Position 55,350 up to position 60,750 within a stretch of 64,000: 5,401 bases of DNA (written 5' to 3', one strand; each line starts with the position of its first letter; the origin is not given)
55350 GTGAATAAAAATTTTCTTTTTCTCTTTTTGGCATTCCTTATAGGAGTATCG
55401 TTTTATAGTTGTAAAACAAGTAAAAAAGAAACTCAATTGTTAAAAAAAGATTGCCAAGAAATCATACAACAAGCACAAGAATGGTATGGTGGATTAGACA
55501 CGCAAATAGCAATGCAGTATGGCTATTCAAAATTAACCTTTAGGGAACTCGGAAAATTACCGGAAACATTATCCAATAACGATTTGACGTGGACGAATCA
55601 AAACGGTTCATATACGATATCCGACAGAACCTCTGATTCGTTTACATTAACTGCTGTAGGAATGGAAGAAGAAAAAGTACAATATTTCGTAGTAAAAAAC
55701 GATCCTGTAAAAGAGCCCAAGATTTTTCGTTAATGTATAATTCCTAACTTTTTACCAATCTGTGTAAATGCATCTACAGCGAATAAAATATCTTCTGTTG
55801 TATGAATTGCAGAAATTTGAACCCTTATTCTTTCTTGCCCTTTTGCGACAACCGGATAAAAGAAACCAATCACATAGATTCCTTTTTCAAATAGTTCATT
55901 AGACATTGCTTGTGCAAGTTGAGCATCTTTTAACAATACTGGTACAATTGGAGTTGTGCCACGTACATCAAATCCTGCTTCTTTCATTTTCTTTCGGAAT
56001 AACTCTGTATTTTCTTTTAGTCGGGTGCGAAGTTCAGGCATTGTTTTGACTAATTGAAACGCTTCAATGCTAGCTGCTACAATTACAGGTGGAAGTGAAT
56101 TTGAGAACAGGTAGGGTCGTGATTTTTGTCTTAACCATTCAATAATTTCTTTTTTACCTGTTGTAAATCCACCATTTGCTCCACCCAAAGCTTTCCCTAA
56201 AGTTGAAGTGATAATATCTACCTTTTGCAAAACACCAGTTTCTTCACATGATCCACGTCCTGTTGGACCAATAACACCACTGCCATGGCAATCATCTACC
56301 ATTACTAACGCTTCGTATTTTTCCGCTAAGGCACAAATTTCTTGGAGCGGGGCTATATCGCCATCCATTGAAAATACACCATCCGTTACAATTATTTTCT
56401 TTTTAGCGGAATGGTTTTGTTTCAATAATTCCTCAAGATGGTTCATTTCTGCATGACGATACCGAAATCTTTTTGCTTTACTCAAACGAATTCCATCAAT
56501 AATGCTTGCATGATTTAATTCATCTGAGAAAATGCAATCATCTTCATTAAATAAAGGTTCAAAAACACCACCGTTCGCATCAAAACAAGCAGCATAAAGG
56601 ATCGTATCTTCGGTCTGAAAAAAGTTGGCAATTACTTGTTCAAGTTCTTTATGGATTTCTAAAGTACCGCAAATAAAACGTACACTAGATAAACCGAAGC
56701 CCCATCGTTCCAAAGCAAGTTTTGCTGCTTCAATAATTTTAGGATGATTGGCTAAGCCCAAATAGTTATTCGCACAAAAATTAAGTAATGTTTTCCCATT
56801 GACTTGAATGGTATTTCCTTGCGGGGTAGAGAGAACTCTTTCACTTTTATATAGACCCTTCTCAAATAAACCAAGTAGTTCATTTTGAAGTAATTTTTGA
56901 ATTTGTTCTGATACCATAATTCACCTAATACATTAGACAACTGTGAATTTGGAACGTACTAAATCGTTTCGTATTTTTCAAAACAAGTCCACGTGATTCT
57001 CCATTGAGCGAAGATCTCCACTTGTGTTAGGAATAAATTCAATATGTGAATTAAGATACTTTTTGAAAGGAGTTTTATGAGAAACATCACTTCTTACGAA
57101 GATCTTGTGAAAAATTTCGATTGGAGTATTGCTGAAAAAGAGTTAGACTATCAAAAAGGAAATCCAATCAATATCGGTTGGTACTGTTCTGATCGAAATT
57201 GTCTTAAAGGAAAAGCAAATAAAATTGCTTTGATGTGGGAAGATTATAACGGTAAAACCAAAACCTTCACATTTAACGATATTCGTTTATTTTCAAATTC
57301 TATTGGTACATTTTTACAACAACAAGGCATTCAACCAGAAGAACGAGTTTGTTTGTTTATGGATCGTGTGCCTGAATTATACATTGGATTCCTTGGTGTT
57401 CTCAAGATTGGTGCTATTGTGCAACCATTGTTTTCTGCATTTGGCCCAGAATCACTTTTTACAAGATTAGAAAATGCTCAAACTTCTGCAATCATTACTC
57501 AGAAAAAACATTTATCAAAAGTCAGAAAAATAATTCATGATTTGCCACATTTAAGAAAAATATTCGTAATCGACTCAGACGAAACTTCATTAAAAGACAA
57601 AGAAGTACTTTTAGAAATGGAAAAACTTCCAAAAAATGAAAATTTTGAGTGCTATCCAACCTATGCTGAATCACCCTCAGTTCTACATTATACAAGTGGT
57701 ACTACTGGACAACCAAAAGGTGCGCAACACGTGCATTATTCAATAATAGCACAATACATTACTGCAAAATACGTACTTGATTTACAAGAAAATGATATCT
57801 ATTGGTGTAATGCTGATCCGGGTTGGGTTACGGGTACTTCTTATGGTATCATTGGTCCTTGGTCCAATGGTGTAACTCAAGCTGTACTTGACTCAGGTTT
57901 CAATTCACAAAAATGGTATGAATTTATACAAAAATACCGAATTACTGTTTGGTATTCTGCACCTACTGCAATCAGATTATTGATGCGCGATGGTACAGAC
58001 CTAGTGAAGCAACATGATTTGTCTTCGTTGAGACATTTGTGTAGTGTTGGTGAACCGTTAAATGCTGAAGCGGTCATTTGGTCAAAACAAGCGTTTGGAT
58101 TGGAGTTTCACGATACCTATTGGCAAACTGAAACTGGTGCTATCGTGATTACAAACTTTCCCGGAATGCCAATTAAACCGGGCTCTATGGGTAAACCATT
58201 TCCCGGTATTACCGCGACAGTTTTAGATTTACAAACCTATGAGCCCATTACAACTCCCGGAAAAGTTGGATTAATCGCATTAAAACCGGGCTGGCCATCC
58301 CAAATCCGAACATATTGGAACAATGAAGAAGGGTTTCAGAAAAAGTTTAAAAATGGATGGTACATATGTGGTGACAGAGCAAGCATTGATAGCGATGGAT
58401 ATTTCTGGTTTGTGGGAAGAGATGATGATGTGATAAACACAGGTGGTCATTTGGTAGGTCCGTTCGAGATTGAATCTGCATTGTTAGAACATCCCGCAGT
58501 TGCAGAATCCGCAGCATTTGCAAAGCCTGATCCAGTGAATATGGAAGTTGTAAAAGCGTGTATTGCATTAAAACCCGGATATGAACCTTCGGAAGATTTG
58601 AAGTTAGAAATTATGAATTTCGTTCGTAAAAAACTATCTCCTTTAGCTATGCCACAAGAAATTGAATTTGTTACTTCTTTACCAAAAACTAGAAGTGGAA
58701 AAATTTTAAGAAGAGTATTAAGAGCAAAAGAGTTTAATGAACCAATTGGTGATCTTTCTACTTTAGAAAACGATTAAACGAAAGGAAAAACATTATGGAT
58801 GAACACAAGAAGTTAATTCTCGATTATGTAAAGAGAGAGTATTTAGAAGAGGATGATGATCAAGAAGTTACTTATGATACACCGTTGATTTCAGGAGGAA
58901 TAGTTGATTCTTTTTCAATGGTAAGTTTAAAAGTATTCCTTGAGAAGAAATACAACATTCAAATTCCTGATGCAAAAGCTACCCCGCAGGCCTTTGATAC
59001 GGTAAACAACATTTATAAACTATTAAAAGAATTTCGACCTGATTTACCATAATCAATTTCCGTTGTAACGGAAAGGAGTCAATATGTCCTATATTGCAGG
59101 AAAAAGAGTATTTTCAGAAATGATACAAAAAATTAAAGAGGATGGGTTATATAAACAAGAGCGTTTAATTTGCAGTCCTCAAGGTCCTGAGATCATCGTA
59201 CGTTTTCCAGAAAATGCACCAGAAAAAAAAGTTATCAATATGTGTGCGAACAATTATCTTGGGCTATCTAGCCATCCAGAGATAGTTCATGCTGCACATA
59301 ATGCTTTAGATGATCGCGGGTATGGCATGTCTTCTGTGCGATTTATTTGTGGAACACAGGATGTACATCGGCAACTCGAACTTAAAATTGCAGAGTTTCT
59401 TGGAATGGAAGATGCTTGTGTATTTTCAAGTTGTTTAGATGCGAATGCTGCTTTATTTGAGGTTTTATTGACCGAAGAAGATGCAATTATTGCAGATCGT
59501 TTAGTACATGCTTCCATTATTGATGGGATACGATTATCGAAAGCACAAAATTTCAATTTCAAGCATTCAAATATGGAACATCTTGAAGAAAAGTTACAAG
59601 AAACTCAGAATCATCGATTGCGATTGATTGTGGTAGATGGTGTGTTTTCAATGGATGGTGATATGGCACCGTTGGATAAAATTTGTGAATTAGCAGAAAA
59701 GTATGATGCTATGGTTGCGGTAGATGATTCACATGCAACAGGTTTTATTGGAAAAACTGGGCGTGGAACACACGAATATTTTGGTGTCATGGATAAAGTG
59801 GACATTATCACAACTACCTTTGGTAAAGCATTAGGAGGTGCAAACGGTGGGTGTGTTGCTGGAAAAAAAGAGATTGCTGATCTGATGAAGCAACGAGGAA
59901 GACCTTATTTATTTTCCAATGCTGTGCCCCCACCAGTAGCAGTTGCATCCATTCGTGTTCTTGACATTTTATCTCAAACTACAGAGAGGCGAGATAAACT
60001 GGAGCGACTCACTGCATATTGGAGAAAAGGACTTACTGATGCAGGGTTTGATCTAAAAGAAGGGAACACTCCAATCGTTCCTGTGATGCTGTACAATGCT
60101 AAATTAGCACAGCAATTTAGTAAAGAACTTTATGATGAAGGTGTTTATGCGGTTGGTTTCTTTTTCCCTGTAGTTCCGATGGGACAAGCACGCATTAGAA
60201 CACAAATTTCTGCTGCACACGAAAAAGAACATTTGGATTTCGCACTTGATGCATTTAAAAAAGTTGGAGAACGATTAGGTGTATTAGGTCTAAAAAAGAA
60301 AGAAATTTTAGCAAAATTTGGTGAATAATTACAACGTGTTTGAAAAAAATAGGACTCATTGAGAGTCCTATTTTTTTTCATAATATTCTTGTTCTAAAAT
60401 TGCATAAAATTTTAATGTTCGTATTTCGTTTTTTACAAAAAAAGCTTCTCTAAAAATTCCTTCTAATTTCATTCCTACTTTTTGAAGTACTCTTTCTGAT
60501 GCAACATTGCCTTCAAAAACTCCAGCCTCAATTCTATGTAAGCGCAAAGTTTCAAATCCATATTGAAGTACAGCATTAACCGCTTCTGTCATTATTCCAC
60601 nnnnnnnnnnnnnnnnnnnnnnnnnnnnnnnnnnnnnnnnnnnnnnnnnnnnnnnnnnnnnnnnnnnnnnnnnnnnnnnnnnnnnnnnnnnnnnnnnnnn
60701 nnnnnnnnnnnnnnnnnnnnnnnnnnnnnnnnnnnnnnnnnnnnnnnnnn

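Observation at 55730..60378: Short-chain adenylating enzyme + dedicated carrier protein + second Kbl-like alpha-oxoamine synthase, facing a first Kbl paralog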

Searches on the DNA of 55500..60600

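Call 35: search_rna_families(source=window, start=55500, end=60600, threshold=evalue, max_evalue=1)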
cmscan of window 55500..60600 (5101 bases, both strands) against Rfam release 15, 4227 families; matches with E-value up to 1: 2.
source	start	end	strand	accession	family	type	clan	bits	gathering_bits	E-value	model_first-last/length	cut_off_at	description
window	58701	58724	-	RF01354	CRISPR-DR45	Gene; CRISPR;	-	24.9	37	0.47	1-24/24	no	CRISPR RNA direct repeat element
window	60339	60399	-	RF02618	SSRC34_2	Gene; sRNA;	-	24.9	48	0.71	13-73/125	no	Streptococcus sRNA 34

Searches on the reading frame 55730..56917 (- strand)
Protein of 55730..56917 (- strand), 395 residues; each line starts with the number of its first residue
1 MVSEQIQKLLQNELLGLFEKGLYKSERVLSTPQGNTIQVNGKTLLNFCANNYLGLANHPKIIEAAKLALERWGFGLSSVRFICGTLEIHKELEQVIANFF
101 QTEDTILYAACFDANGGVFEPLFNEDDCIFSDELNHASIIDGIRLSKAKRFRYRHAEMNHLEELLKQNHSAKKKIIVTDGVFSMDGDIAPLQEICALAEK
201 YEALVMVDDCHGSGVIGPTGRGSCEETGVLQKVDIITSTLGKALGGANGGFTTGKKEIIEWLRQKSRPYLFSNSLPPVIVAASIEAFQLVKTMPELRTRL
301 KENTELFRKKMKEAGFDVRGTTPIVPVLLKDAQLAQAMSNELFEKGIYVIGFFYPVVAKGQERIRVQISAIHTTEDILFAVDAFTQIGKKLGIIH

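Call 3: search_protein_families(library=pfam, proteins=[window:55730-56917:-], max_evalue=0.01)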
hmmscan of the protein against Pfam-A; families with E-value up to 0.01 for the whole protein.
window:55730-56917:- (395 aa): 4 families
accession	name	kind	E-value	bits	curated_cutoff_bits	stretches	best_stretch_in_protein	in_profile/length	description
PF00155.27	Aminotran_1_2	-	1.4e-63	215.7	19.7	1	43-383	2-360/361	Aminotransferase class I and II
PF00266.25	Aminotran_5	-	0.00023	20.7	21.5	1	87-210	43-177/371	Aminotransferase class-V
PF00464.25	SHMT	-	0.0007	18.8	27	1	159-259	156-249/399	Serine hydroxymethyltransferase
PF03841.19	SelA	-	0.0042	16.6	22.8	1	190-265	158-236/367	L-seryl-tRNA selenium transferase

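Call 4: search_protein_families(library=ncbifam, proteins=[window:55730-56917:-], max_evalue=0.01)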
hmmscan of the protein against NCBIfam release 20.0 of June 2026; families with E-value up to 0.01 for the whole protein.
window:55730-56917:- (395 aa): 24 families
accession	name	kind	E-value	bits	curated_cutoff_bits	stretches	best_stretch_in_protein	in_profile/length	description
TIGR01822.1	2am3keto_CoA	equivalog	2.3e-187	622.7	493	1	7-394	2-393/393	glycine C-acetyltransferase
NF005394.0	PRK06939.1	equivalog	4e-183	608.6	460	1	4-394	3-397/397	glycine C-acetyltransferase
TIGR01825.1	gly_Cac_T_rel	subfamily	3.4e-137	457.2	535.4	1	10-394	1-385/385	BioF/Kbl family PLP-dependent acyltransferase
TIGR00858.1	bioF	equivalog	8.6e-121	403.1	426.45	1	23-384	2-364/365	8-amino-7-oxononanoate synthase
NF047600.1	SerpalmtaseCFB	equivalog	7.5e-108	360.7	640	1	17-393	18-394/395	serine palmitoyltransferase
NF047599.1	SerpalmtaseBetaP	equivalog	7.9e-93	311.2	500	1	27-391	31-393/394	serine palmitoyltransferase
TIGR01821.1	5aminolev_synth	equivalog_domain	2e-91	306.9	338.55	1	38-393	40-399/402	5-aminolevulinate synthase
NF047603.1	SerpalmtaseAlphaP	equivalog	2.5e-74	250.4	670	1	37-394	40-399/399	serine palmitoyltransferase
NF005526.0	PRK07179.1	equivalog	1.9e-57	194.7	428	1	42-388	54-396/407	alpha-hydroxyketone-type quorum-sensing autoinducer synthase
NF005697.0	PRK07505.1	subfamily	2e-52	178.2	342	1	38-389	44-400/405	hypothetical protein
NF004608.1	PRK05937.1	equivalog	1.3e-37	129.4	399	1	46-382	6-340/366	8-amino-7-oxononanoate synthase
NF000586.1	PRK00011.1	subfamily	7.3e-10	38.2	335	1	114-318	90-297/404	serine hydroxymethyltransferase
TIGR03576.1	pyridox_MJ0158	hypoth_equivalog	2.7e-09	36.6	304.45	1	135-323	107-282/346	TIGR03576 family pyridoxal phosphate-dependent enzyme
NF010094.0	PRK13580.1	equivalog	2.1e-06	26.6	735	1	162-288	212-332/496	glycine hydroxymethyltransferase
TIGR00474.1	selA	equivalog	2.3e-05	23.4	267.9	1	190-265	233-311/455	L-seryl-tRNA(Sec) selenium transferase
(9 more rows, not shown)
